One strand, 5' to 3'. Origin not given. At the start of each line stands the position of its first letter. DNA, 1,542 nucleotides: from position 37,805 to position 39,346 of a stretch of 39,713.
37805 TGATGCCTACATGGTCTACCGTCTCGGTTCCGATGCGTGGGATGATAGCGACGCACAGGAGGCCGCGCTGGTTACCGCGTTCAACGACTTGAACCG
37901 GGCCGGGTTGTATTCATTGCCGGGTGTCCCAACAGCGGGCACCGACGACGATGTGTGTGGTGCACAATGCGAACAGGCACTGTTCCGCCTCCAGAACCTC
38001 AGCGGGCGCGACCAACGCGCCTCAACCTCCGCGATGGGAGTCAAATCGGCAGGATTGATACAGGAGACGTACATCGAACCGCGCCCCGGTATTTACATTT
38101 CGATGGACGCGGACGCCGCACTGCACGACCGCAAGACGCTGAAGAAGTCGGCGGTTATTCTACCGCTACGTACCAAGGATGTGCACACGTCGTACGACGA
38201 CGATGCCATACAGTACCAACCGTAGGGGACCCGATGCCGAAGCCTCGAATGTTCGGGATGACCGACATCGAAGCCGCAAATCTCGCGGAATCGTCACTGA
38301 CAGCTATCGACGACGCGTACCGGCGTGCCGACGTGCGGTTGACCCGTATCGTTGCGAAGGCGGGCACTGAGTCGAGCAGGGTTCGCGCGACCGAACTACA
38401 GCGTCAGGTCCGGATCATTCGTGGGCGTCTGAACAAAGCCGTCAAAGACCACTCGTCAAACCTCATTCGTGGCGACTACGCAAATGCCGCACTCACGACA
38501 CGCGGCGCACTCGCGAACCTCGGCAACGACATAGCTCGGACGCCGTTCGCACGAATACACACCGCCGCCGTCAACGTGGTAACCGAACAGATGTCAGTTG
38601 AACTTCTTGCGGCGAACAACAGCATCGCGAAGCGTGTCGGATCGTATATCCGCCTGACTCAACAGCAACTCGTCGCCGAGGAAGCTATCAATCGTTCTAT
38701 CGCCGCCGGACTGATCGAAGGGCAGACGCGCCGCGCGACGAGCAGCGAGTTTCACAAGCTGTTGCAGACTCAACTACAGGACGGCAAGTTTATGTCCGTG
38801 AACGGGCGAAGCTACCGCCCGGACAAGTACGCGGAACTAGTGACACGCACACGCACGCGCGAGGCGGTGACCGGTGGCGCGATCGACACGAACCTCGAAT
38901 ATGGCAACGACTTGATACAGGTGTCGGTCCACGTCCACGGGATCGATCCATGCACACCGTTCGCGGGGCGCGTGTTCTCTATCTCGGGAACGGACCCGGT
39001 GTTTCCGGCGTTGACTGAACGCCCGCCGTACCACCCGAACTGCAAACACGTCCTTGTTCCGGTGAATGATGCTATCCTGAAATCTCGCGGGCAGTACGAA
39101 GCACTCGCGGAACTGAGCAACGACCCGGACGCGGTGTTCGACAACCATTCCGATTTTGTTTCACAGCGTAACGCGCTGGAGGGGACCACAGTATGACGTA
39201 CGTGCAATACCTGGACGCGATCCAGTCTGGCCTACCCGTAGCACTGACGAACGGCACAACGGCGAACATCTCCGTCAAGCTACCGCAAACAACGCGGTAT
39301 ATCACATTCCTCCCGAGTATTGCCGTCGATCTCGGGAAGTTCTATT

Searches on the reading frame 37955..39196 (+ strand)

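Call 74: search_protein_families(library=phrogs, proteins=[window:37955-39196:+], max_evalue=0.001)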
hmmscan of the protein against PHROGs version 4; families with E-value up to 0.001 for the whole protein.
window:37955-39196:+ (413 aa): 5 families
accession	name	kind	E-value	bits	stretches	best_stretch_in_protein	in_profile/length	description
phrog_4611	-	head and packaging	1.1e-35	124.1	1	119-401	18-295/710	minor head protein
phrog_581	-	head and packaging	1.3e-12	48.5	1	283-370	201-295/564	minor head protein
phrog_595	-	head and packaging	2.8e-08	34.6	1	139-388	92-316/513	head maturation protease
phrog_12049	-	head and packaging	5.7e-05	23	1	119-347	16-244/745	head morphogenesis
phrog_4728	-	head and packaging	0.00019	21.4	1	234-381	177-310/591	head morphogenesis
